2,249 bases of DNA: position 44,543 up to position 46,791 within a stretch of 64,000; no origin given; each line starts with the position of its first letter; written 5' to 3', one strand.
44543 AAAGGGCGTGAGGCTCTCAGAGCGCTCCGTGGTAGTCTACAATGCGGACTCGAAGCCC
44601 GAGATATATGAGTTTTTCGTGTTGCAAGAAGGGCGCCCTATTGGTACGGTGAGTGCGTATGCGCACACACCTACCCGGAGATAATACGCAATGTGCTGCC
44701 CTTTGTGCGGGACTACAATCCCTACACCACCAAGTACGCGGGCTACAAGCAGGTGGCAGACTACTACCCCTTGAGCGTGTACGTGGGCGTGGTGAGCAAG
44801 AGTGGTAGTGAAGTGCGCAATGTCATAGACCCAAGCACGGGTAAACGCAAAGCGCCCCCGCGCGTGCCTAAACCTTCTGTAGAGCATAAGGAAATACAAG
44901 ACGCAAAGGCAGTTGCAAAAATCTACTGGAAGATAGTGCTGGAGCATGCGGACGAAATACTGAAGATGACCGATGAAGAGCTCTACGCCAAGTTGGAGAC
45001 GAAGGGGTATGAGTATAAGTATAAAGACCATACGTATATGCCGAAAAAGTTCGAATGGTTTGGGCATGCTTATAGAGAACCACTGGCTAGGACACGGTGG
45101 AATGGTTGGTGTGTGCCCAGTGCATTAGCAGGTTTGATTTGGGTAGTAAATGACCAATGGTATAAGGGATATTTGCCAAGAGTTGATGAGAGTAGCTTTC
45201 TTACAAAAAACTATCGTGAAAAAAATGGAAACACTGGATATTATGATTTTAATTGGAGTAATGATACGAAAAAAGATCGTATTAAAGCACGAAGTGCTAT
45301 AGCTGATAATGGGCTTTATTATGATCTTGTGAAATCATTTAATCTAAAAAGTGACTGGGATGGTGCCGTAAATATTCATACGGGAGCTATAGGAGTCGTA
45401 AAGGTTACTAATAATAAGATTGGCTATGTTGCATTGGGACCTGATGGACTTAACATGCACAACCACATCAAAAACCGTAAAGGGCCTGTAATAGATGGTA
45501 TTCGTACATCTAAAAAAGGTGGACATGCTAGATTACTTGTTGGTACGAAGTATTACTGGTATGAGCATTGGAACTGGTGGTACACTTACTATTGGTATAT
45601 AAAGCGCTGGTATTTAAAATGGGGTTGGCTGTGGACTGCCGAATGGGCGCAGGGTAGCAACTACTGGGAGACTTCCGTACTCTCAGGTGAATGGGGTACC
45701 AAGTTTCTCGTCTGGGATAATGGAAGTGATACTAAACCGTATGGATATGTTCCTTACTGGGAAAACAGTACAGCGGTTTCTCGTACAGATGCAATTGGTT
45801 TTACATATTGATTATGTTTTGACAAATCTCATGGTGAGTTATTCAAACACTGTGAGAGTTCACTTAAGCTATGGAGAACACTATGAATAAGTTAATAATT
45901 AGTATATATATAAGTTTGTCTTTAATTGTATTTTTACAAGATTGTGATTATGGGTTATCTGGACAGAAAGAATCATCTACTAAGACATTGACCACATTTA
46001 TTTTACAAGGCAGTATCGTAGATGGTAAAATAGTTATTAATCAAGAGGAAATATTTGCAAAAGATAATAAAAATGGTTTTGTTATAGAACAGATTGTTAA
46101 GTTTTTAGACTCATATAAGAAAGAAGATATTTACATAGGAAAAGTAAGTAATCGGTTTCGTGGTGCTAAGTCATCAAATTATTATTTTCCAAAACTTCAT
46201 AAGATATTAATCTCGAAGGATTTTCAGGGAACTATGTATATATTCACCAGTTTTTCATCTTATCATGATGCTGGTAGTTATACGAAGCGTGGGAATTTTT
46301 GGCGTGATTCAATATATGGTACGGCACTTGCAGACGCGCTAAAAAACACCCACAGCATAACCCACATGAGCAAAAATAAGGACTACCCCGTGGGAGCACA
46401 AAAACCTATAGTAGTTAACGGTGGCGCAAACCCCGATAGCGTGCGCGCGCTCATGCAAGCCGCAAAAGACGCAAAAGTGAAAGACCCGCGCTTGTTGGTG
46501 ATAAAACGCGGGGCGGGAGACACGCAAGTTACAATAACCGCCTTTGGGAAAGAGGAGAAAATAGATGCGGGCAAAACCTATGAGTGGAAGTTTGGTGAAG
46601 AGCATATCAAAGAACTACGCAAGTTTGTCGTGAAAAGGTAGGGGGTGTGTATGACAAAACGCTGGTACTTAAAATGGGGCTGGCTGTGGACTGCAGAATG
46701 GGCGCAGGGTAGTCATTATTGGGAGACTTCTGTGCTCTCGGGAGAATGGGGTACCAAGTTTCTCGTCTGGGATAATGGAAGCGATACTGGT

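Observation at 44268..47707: Cysteine-protease cassette: staphopain/streptopain-like enzyme with an extreme Trp/Tyr tail, an orphan copy of that tail, and two lipoprotein paralogs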

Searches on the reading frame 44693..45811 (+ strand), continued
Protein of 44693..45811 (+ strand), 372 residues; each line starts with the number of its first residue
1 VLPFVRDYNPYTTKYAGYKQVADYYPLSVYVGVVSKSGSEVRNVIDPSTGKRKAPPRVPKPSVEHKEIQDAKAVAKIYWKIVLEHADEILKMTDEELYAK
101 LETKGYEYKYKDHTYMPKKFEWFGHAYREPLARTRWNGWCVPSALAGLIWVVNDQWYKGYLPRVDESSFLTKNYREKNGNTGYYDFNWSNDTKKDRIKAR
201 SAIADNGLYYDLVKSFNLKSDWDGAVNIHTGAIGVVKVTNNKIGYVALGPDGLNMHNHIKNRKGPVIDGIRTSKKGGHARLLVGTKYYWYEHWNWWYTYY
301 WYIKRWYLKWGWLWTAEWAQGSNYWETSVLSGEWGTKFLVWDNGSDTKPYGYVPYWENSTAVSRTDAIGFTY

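Call 55: fold_search(model_id=the predicted structure, library=pdb)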
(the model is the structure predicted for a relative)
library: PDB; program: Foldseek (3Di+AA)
matches with E <= 10: 92; with E <= 0.001: 0
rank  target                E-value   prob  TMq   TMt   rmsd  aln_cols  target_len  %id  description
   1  5xda_B                1.3e-02  0.93  0.18  0.13   8.0       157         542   14  Structural basis for Ufm1 recognition by UfSP (released 2018-02-28)
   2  9hb2                  8.3e-02  0.20  0.20  0.24  16.8       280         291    9  Structure of the truncated version of IdeC protease C94S from Streptococcus canis (released 2025-10-01)
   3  4axm_A                1.2e-01  0.75  0.10  0.17   5.3        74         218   16  TRIAZINE CATHEPSIN INHIBITOR COMPLEX (released 2013-05-08)
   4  3hwn_B                1.2e-01  0.75  0.10  0.17   5.3        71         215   17  CATHEPSIN L with AZ13010160 (released 2009-09-15)
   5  3s40_A                1.4e-01  0.03  0.08  0.10  18.6       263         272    6  The crystal structure of a diacylglycerol kinases from Bacillus anthracis str. Sterne (released 2011-06-01)
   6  9azl_A                2.0e-01  0.72  0.17  0.10  11.9       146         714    8  Cryo-EM structure of the ABC transporter PCAT1 bound with MgADP class1 (released 2024-10-30)
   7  4axm_F                2.0e-01  0.66  0.10  0.17   5.3        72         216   17  TRIAZINE CATHEPSIN INHIBITOR COMPLEX (released 2013-05-08)
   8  8vp5_A                3.1e-01  0.60  0.17  0.10   6.4       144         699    8  Cryo-EM structure of the ABC transporter PCAT1 bound with ADP and Substrate (released 2024-10-30)
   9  8vp9_A                3.1e-01  0.33  0.11  0.06   3.2        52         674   12  Cryo-EM structure of the cysteine-free ABC transporter PCAT1 bound with ADP and Substrate (released 2024-10-30)
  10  2avw_B                3.1e-01  0.11  0.19  0.23  16.1       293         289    8  Crystal structure of monoclinic form of streptococcus Mac-1 (released 2006-02-28)
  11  8vp5_B                3.5e-01  0.57  0.20  0.11   5.8       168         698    7  Cryo-EM structure of the ABC transporter PCAT1 bound with ADP and Substrate (released 2024-10-30)
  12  9f5t_A                5.5e-01  0.14  0.14  0.22   9.1       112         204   15  Ubiquitin C-terminal clippase BpJOS (released 2025-04-23)
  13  9hb1                  5.5e-01  0.09  0.16  0.19  17.2       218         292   10  Structure of IdeC protease C94S from Streptococcus canis (released 2025-10-01)
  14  6hqz_A                6.9e-01  0.14  0.12  0.24   6.4        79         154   16  Crystal structure of the type III effector protein AvrRpt2 from Erwinia amylovora, a C70 family cysteine protease (released 2019-04-10)
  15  8j67_A                9.2e-01  0.02  0.06  0.11  18.8       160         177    9  Crystal structure of Toxoplasma gondii M2AP (released 2023-08-30)
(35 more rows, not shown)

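Call 59: find_related_loci(query=A7, collection=genome_contigs, flank=10000)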
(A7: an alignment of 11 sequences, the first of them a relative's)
Query A7 (555 aa) in genome_contigs; peptide patterns used: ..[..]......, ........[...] (x = any residue, [..] = any of these).
352 stretches matched a pattern; 14 encode a relative of the query (tblastn E <= 1e-3); 14 distinct loci.
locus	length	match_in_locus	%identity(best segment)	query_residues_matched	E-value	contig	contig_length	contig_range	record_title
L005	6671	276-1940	100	1-555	0e+0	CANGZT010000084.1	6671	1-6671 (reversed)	MAG: Flavobacteriia bacterium isolate RE-18aug17-6 genome assembly, contig: RE-18aug17-C21163, whole genome shotgun sequ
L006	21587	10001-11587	46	23-555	4e-156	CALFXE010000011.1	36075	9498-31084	MAG TPA_asm: uncultured Paludibacter sp. isolate SRR3901694_bin.109_CONCOCT_v1.1_MAG genome assembly, contig: ERZ778021.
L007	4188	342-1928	47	21-555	9e-155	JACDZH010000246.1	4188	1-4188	MAG: Paludibacter sp. isolate ppb03 NODE_1018_length_4188_cov_132.503024, whole genome shotgun sequence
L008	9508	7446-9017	45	23-554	2e-147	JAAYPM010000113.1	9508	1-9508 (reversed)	MAG: Bacteroidales bacterium isolate AS22ysBPME_225 200963_AS22, whole genome shotgun sequence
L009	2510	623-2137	43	45-555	2e-142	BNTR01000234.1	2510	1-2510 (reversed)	Bacteroidia bacterium MS495-7 DNA, sequence234, whole genome shotgun sequence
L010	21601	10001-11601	48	12-555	2e-145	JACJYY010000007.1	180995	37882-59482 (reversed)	MAG: Flavobacteriales bacterium isolate HK-STAS-BACT-50 HK-STAS-BACT-50_7, whole genome shotgun sequence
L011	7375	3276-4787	41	48-554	3e-126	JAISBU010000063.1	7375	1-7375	MAG: Prevotellaceae bacterium isolate Gx481_bin33 k119_1769215, whole genome shotgun sequence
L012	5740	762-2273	40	48-554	7e-119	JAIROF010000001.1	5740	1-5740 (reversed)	MAG: Prevotellaceae bacterium isolate Cd354_bin66 k119_50242, whole genome shotgun sequence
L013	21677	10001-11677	36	21-555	8e-115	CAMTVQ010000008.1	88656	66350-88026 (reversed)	MAG: uncultured bacterium isolate G04_MAG_00007 genome assembly, contig: G04_MAG_00007_000000000010, whole genome shotgu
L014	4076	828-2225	29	15-540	2e-45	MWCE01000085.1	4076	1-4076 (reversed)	MAG: Bacteroidetes bacterium ADurb.Bin234 BWY27_contig000085, whole genome shotgun sequence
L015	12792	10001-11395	28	30-554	3e-44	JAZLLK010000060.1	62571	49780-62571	MAG: Bacteroidales bacterium isolate T1900044958_TA20190014.MAGScoT_cleanbin_000002 SGB_3876_k141_461997, whole genome s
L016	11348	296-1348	31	12-334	1e-39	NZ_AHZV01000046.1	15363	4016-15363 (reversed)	Anaerophaga thermohalophila str. Valhall contig00054, whole genome shotgun sequence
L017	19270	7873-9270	28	15-540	9e-43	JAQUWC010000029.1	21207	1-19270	MAG: Bacteroidales bacterium isolate STD2_181 NODE_9056_length_21207_cov_4.736195_Sandtown_D2, whole genome shotgun sequ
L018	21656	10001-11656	29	26-541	1e-46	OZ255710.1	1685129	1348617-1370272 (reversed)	MAG: Spirochaetota bacterium isolate a7f1a94c-9136-4de9-b90b-9fe1f7c3fbf8 genome assembly, chromosome: 1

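Call 62: search_protein_families(library=pfam, proteins=[L003:7649-8179:+, L003:9316-9618:+, L010:11620-12132:+, L006:11612-12136:+, L006:13208-13582:+, L013:11690-12220:+, L004:8813-9589:+, L004:9592-10077:+, L004:11340-11678:+, L016:4500-4856:+], max_evalue=0.1)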
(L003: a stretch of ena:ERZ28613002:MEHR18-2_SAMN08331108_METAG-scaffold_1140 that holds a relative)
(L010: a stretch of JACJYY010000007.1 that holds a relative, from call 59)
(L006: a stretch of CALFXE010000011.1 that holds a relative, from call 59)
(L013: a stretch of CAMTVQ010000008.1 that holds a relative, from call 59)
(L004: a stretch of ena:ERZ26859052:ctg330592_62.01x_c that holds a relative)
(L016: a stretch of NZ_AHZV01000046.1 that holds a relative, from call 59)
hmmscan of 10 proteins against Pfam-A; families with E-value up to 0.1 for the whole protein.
L003:7649-8179:+ (176 aa): 0 families

L003:9316-9618:+ (100 aa): 0 families

L010:11620-12132:+ (170 aa): 0 families

L006:11612-12136:+ (174 aa): 0 families

L006:13208-13582:+ (124 aa): 1 family
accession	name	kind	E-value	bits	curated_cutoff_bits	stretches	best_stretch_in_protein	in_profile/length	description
PF16342.10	DUF4972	-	0.0062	16.9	28.8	1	17-52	4-39/128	Domain of unknown function (DUF4972)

L013:11690-12220:+ (176 aa): 1 family
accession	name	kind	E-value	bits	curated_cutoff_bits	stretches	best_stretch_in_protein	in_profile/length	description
PF20508.3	DUF6734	-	0.09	12.6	27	0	13-110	4-104/286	Family of unknown function (DUF6734)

L004:8813-9589:+ (258 aa): 0 families

L004:9592-10077:+ (161 aa): 1 family
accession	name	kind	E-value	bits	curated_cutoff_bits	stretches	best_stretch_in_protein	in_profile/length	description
PF23193.1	NOMO_3rd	-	0.093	13.2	27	0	41-99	12-73/120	NOMO third transthyretin-like domain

L004:11340-11678:+ (112 aa): 0 families

L016:4500-4856:+ (118 aa): 1 family
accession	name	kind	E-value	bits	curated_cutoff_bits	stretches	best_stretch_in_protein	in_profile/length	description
PF16342.10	DUF4972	-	0.067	13.5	28.8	1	5-83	2-75/128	Domain of unknown function (DUF4972)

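Call 64: find_related_loci(query=A2, collection=metagenome_contigs, flank=10000)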
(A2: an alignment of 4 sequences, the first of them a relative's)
Query A2 (528 aa) in metagenome_contigs; peptide patterns used: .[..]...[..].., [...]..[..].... (x = any residue, [..] = any of these).
371 stretches matched a pattern, but none encodes a relative of the query by tblastn (E <= 1e-3).

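Call 83: fold_search(model_id=the predicted structure, library=viral)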
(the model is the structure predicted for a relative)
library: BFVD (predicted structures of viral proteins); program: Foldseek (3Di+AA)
matches with E <= 10: 102; with E <= 0.001: 0
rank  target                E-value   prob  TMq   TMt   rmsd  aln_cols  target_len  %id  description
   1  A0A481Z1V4            2.2e-02  0.94  0.25  0.47  12.5       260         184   13  Uncharacterized protein [Mimivirus LCMiAC02]
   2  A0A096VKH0            4.6e-02  0.84  0.18  0.21   7.2       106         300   13  Lysozyme [Synechococcus phage S-CBP1]
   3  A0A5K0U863            1.5e-01  0.54  0.18  0.18  18.3       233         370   10  Cysteine protease [Yasminevirus sp. GU-2018]
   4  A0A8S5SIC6            3.4e-01  0.03  0.08  0.12  22.3       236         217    9  Uncharacterized protein [Phage sp. ctqZP6]
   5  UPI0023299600         4.6e-01  0.25  0.10  0.22  12.3       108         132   18  (no name look-up for this kind of identifier)
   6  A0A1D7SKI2            5.7e-01  0.38  0.18  0.06   7.5       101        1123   12  Lysozyme [Cyanophage S-RIM14]
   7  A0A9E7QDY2            6.4e-01  0.05  0.06  0.17  23.2       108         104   10  (no name in the UniProt tables at hand)
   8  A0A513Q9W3            8.6e-01  0.13  0.14  0.07   9.7       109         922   13  Polyprotein 1a (Fragment) [Porcine torovirus]
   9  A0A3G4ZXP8            9.6e-01  0.02  0.08  0.09  18.7       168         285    6  Uncharacterized protein [Faunusvirus sp.]
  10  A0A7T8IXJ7            9.6e-01  0.02  0.08  0.13  20.2       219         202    6  (no name in the UniProt tables at hand)
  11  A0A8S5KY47            1.1e+00  0.02  0.06  0.06  23.8       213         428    8  Maturation protein (Fragment) [ssRNA phage SRR6960799_31]
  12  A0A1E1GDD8            1.1e+00  0.11  0.11  0.28  12.0       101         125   11  (no name in the UniProt tables at hand)
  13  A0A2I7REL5            1.6e+00  0.14  0.09  0.31   8.9        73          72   10  Uncharacterized protein [Vibrio phage 1.169.O._10N.261.52.B1]
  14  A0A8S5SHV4            1.6e+00  0.10  0.08  0.22  20.8        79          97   15  Uncharacterized protein [Siphoviridae sp. ct9zP9]
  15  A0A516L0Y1            1.6e+00  0.10  0.11  0.24  18.6       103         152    6  (no name in the UniProt tables at hand)
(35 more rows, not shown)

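Call 84: search_protein_families(library=ncbifam, alignment_id=A7, max_evalue=0.01)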
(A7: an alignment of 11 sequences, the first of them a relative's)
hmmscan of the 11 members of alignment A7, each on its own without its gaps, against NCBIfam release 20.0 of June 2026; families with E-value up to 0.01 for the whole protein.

A. member 1, P0009 (555 aa): 0 families

B. families by the number of members that match (of 11 scanned): 0 families

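Call 85: search_protein_families(library=padloc, proteins=[window:44693-45811:+, P0009, L003:7649-8179:+], max_evalue=0.01)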
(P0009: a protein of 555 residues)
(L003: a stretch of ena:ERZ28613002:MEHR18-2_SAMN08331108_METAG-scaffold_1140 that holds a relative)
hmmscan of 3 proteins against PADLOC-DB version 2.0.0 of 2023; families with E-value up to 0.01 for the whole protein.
window:44693-45811:+ (372 aa): 0 families

P0009 (555 aa): 0 families

L003:7649-8179:+ (176 aa): 0 families

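Call 86: find_encoding_contigs(protein=P0019, flank=7000, max_places=2)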
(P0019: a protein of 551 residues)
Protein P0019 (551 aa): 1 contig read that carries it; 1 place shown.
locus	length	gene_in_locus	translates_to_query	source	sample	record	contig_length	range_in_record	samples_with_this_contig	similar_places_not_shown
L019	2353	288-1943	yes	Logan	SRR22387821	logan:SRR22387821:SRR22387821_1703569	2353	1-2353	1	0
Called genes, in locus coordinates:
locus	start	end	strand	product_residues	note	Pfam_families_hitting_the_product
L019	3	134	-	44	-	?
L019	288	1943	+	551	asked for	-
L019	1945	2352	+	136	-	?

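Call 87: find_encoding_contigs(protein=P0017, flank=7000, max_places=2)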
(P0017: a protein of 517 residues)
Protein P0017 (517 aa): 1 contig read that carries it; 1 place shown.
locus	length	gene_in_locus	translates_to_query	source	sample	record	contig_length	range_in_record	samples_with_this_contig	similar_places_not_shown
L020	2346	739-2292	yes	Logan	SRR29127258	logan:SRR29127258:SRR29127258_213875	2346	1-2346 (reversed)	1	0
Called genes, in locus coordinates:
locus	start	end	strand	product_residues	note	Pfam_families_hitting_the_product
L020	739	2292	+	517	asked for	-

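Call 88: find_encoding_contigs(protein=P0022, flank=7000, max_places=2)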
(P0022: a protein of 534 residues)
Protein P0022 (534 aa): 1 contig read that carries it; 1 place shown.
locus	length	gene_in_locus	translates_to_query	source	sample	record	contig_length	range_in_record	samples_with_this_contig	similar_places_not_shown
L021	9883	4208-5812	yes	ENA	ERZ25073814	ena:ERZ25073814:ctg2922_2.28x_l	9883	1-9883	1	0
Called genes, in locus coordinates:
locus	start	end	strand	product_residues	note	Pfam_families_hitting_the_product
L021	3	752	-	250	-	?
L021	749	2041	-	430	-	PF00275:EPSP_synthase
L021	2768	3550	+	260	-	-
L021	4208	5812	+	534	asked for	-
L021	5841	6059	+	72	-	-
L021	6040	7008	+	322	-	PF13620:CarboxypepD_reg (weak)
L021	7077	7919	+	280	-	PF03415:Peptidase_C11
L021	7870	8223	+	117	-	-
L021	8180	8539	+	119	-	-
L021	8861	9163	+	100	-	-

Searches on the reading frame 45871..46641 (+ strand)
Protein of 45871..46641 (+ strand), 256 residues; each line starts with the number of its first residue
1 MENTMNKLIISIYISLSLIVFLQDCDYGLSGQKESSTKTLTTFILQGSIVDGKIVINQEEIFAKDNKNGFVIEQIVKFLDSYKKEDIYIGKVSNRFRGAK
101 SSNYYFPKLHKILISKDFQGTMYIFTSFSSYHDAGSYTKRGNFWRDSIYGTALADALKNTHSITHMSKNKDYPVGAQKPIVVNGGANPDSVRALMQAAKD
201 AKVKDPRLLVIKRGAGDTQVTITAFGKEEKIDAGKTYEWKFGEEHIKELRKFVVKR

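Call 3: search_protein_families(library=pfam, proteins=[window:45871-46641:+], max_evalue=1)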
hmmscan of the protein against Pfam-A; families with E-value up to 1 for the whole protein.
window:45871-46641:+ (256 aa): 3 families
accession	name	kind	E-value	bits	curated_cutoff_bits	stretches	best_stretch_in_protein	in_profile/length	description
PF05902.18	4_1_CTD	-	0.0031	18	25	1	163-212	50-99/107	4.1 protein C-terminal domain (CTD)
PF02875.26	Mur_ligase_C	-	0.089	14.1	28.4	1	180-211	14-44/127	Mur ligase, glutamate ligase domain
PF03212.20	Pertactin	-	0.14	12.6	22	1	176-243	47-111/121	Pertactin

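Call 4: search_protein_families(library=ncbifam, proteins=[window:45871-46641:+], max_evalue=1)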
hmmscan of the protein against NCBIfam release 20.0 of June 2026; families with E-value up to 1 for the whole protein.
window:45871-46641:+ (256 aa): 0 families

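Call 85: search_protein_families(library=padloc, proteins=[window:45871-46641:+], max_evalue=0.01)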
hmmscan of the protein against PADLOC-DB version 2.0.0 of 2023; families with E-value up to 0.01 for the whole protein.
window:45871-46641:+ (256 aa): 0 families
